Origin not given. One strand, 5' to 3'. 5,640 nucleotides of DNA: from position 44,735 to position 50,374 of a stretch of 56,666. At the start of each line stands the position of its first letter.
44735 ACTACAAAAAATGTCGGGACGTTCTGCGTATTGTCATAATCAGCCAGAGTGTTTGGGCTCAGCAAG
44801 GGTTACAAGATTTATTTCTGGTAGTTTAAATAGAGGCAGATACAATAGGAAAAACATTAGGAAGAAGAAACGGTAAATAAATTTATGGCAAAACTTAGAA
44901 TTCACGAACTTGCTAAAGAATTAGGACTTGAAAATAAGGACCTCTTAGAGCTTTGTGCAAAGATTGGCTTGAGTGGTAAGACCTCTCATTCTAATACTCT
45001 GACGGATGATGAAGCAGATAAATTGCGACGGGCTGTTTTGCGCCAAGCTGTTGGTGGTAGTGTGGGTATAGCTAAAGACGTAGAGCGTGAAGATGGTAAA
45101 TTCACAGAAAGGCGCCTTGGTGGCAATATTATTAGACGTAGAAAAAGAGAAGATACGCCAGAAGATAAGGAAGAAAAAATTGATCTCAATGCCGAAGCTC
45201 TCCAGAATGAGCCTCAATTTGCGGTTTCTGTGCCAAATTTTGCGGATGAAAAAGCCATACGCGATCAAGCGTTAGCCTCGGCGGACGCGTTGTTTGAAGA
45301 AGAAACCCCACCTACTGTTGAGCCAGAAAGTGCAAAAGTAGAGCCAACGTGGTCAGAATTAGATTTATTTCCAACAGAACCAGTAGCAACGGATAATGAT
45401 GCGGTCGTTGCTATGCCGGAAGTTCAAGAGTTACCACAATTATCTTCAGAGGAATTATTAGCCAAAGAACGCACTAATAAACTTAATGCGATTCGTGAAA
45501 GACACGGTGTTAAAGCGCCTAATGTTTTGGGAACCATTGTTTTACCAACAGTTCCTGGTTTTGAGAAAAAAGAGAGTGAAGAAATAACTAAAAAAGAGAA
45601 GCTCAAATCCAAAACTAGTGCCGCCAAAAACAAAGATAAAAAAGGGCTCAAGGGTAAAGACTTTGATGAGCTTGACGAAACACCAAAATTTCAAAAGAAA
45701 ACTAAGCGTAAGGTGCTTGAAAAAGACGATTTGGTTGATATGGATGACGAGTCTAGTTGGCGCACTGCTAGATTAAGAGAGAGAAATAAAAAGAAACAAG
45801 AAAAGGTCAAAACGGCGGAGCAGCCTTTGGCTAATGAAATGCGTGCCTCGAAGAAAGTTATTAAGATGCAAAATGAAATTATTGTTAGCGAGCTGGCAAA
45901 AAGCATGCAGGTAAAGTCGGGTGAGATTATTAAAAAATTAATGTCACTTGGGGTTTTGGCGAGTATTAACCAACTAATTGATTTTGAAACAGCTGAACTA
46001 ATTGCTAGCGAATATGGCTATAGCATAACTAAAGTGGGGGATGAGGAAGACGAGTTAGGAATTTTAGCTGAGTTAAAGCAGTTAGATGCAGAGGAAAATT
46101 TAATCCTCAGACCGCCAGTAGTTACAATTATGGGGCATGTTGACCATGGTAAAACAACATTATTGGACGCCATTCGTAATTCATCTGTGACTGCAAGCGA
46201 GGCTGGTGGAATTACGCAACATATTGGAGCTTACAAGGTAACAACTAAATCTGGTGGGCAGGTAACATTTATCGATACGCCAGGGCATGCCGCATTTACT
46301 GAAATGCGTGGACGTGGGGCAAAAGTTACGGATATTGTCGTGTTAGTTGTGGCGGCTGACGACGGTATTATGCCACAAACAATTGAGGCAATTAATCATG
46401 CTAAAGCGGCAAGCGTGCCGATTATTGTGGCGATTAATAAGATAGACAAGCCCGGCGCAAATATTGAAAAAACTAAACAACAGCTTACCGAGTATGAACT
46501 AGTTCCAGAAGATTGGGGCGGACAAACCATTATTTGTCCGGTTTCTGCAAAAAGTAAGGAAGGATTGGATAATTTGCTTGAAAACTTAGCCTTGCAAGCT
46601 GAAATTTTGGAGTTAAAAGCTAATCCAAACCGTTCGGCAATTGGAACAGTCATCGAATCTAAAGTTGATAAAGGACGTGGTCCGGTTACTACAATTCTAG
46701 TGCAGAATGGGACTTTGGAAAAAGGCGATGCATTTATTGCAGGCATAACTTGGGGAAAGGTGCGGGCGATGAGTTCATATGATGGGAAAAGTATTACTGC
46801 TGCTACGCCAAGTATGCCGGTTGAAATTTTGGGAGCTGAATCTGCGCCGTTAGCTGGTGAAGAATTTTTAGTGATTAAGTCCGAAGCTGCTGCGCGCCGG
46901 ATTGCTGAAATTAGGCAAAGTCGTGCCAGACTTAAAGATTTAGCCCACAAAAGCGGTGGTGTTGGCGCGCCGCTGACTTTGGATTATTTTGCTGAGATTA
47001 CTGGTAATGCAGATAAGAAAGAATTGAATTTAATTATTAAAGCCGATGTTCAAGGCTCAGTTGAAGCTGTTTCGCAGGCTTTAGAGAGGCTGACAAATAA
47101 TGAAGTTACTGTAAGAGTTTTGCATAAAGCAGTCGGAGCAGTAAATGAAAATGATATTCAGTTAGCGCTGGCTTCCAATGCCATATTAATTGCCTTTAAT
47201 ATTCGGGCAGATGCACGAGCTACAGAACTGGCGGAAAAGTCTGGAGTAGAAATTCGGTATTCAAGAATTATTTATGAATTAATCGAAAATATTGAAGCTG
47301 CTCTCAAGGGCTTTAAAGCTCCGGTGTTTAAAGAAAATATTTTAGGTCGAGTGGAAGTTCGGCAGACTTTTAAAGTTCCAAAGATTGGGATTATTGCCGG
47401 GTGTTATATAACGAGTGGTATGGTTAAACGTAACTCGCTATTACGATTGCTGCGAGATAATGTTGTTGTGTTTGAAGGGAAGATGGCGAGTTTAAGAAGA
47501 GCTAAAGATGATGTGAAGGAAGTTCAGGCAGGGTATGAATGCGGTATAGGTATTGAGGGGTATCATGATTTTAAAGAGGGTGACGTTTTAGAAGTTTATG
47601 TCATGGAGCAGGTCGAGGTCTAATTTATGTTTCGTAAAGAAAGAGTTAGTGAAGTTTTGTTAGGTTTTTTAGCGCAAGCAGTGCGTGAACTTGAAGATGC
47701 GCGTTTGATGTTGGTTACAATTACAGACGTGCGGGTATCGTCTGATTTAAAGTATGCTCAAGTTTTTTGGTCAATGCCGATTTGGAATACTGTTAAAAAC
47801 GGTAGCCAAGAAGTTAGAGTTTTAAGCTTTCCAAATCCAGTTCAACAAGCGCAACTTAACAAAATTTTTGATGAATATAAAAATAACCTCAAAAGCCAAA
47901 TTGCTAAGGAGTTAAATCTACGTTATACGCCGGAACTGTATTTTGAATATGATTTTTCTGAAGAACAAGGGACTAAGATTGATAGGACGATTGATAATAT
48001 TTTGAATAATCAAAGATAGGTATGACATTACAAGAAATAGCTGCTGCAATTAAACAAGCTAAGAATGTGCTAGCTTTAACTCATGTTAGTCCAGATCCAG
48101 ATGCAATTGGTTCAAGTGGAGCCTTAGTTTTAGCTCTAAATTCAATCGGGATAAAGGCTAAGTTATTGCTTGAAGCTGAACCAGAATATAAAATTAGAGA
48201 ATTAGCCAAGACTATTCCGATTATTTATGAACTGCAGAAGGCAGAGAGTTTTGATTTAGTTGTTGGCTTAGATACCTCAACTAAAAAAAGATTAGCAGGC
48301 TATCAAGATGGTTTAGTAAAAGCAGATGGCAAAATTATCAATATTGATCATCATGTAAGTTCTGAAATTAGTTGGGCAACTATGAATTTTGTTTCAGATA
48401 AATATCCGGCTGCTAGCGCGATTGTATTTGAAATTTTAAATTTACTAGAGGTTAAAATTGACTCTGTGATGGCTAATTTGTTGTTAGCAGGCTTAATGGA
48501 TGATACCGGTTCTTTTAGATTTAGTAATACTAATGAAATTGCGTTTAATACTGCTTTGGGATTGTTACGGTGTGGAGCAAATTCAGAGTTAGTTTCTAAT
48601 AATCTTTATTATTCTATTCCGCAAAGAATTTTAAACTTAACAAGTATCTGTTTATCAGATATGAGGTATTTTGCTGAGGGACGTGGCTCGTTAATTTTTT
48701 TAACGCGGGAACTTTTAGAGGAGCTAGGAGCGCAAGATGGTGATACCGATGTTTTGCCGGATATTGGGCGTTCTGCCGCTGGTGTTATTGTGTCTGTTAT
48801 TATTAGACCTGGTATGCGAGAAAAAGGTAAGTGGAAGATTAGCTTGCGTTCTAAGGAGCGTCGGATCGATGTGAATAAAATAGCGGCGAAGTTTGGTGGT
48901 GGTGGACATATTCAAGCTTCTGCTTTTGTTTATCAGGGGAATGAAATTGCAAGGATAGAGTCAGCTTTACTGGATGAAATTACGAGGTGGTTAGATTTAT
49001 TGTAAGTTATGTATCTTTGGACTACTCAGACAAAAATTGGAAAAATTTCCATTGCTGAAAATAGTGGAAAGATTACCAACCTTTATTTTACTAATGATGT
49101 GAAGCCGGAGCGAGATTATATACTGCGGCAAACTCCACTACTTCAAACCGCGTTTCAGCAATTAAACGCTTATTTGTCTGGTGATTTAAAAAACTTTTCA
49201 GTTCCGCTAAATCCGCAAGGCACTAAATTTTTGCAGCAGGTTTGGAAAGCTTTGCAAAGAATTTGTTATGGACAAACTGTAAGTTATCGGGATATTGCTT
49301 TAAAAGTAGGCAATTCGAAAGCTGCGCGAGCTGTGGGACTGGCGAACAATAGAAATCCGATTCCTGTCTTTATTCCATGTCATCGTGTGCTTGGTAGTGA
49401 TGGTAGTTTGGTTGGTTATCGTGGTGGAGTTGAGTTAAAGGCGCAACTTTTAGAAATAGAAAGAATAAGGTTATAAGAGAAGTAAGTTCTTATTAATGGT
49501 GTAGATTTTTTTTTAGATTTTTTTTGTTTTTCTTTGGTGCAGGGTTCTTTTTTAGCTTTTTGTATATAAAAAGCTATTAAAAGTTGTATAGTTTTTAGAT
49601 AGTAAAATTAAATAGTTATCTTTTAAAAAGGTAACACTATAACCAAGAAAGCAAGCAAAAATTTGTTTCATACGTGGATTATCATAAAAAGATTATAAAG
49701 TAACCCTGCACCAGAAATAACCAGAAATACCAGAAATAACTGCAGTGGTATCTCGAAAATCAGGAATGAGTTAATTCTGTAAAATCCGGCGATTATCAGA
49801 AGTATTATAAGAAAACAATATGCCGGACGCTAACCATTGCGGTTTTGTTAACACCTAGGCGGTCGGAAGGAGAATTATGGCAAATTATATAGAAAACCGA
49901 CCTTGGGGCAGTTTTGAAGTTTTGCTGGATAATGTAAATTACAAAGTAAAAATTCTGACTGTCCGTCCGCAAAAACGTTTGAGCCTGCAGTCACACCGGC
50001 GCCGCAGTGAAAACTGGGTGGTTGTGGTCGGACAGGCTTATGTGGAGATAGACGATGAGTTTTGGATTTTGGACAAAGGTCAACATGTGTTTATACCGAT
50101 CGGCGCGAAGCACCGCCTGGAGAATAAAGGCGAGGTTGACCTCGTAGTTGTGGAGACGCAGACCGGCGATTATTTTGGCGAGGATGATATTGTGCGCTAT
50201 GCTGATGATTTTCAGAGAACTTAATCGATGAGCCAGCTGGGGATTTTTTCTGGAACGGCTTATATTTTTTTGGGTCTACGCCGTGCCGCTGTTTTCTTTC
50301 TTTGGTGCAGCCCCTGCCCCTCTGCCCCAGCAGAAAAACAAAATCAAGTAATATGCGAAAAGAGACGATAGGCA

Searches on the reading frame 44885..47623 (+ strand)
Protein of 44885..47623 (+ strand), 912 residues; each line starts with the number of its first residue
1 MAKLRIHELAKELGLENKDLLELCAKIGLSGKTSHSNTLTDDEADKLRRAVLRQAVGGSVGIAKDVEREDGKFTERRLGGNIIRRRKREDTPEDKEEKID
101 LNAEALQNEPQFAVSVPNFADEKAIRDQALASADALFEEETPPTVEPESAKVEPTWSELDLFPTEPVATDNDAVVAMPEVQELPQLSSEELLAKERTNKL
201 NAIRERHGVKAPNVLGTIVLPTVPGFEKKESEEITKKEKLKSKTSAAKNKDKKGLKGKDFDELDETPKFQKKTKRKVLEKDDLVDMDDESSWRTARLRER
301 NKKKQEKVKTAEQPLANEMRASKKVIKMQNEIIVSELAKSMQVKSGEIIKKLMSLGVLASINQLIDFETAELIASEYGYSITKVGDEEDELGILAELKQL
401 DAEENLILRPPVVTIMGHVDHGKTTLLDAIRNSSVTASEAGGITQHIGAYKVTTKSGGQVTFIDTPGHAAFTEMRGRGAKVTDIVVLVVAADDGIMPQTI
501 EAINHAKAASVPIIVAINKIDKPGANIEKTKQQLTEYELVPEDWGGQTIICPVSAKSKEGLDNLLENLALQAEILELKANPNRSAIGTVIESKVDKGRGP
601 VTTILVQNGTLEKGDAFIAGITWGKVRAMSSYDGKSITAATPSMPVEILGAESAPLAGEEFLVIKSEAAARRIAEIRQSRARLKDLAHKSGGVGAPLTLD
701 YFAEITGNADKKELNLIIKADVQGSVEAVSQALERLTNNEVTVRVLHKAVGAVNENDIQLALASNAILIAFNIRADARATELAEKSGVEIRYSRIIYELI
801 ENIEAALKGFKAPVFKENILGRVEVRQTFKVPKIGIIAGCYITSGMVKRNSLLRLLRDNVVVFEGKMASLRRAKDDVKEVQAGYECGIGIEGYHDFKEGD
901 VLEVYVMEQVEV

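Call 16: search_protein_families(library=ncbifam, proteins=[window:44885-47623:+], max_evalue=0.00001)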
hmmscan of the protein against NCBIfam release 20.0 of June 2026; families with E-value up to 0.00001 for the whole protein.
window:44885-47623:+ (912 aa): 42 families (the best 25 are shown)
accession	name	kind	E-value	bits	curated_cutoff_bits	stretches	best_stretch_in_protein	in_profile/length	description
TIGR00487.1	IF-2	equivalog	6.5e-242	804.5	424.4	1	323-910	3-582/587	translation initiation factor IF-2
NF003078.0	PRK04004.1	equivalog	1.6e-60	205.3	468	3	405-522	6-140/598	translation initiation factor IF-2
TIGR00491.2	aIF-2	equivalog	5.2e-47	160.6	554.75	2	408-534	2-146/591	translation initiation factor IF-2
NF011418.0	PRK14845.1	equivalog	2.6e-39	134.7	756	2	424-534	475-603/1049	translation initiation factor IF-2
TIGR00231.1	small_GTP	domain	2.1e-32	112.2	42.5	1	411-566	4-160/164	GTP-binding protein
TIGR00475.1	selB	equivalog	2.7e-27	95.7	242.25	1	413-685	3-279/581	selenocysteine-specific translation elongation factor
TIGR01393.1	lepA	equivalog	1e-20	73.6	533.9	1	414-617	7-222/595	translation elongation factor 4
TIGR01394.1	TypA_BipA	equivalog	3.3e-18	65.3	757.3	1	413-535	4-141/594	translational GTPase TypA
TIGR03680.1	eif2g_arch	equivalog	1.6e-15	57.2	514.5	1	454-592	77-214/407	translation initiation factor IF-2 subunit gamma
NF012153.1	tet_protect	equivalog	3e-15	55.5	775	1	402-534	16-141/614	tetracycline resistance ribosomal protection protein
NF003077.0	PRK04000.1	equivalog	2e-14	53.6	315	1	453-591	80-217/412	translation initiation factor IF-2 subunit gamma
TIGR00484.1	EF-G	equivalog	5.2e-14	51.3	659.4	1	441-536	59-153/691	elongation factor G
NF009381.0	PRK12740.1-5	subfamily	1.6e-13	50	583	1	405-536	28-152/692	elongation factor G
NF007583.0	PRK10218.1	equivalog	1.7e-13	49.4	1260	1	413-533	8-143/607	ribosome-dependent GTPase TypA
NF009373.0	PRK12736.1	subfamily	7.3e-13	48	452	1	414-615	16-241/394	elongation factor Tu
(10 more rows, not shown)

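Call 17: find_related_loci(query=window:44885-47623:+, collection=genome_contigs, flank=10000)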
Query window:44885-47623:+ (912 aa) in genome_contigs; peptide patterns used: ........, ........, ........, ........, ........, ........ (x = any residue, [..] = any of these).
119 stretches matched a pattern; 9 encode a relative of the query (tblastn E <= 1e-3); 9 distinct loci.
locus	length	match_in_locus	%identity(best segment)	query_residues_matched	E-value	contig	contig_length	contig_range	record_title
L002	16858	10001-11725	47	324-909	2e-165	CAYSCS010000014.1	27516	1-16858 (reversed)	MAG TPA_asm: uncultured Eubacteriales bacterium isolate SRP231805_co4_118 genome assembly, contig: k141_129533, whole ge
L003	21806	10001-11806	48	288-906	4e-177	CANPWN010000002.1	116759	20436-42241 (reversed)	MAG: uncultured Clostridia bacterium isolate Lapin-004__bin61 genome assembly, contig: Lapin-004__NODE_129_length_116759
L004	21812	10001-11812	53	301-910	0e+0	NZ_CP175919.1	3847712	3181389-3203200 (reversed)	Clostridium sp. FAM 1755 chromosome, complete genome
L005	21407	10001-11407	36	410-902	9e-76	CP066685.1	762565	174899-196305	MAG: Candidatus Levyibacteriota bacterium isolate NC_groundwater_389_Ag_B-0.1um_36_40 chromosome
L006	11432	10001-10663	31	414-631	4e-18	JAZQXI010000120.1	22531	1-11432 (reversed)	MAG: Eubacteriales bacterium isolate T1900045162_TC20190156.MAGScoT_cleanbin_000017 SGB_5087_k141_716540, whole genome s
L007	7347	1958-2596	33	414-614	4e-16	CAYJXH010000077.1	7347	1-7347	MAG TPA_asm: uncultured Nitrospirota bacterium isolate ERP125453_co1_503 genome assembly, contig: NODE_12738_length_7347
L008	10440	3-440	34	462-614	4e-13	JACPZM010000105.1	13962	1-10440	MAG: Candidatus Troglogloeales bacterium isolate NC_groundwater_889_Pr1_S2p5_48_16 Montesol18_S2p5_coassembly_scaffold_8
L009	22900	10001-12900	30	413-622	2e-11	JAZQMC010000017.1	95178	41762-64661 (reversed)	MAG: Candidatus Fimenecus sp. isolate T1900044607_TS20190073.MAGScoT_cleanbin_000013 SGB_760_k141_3439939, whole genome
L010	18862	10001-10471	23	413-560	2e-6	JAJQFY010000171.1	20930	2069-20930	MAG: Oscillospiraceae bacterium isolate MO.B6_13 NODE_496_length_20930_cov_7.940647, whole genome shotgun sequence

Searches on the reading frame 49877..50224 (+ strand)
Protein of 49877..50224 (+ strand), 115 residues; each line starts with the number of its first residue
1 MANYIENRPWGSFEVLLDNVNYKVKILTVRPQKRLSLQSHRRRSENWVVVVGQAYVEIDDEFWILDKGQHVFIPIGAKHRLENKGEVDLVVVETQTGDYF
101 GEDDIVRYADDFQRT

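Call 10: search_protein_families(library=pfam, proteins=[window:49877-50224:+], max_evalue=0.01)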
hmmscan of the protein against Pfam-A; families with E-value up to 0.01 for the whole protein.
window:49877-50224:+ (115 aa): 4 families
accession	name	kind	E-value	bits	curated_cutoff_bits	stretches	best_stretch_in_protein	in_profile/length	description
PF01050.24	MannoseP_isomer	-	2.5e-36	124.8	23.6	1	8-110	14-116/116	Mannose-6-phosphate isomerase C-terminal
PF07883.17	Cupin_2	-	1.8e-09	37.6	27.2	1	27-92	3-67/70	Cupin domain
PF21621.3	MPI_cupin_dom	-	0.0019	18.6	27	1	48-92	34-77/79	Mannose-6-phosphate isomerase, cupin domain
PF11699.14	CENP-C_C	-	0.0077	16.9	29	1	14-87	4-77/85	Mif2/CENP-C like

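Call 46: find_encoding_contigs(protein=window:49877-50224:+, flank=3000, max_places=6)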
Protein window:49877-50224:+ (115 aa): no gene with exactly this product is on record in the collection.
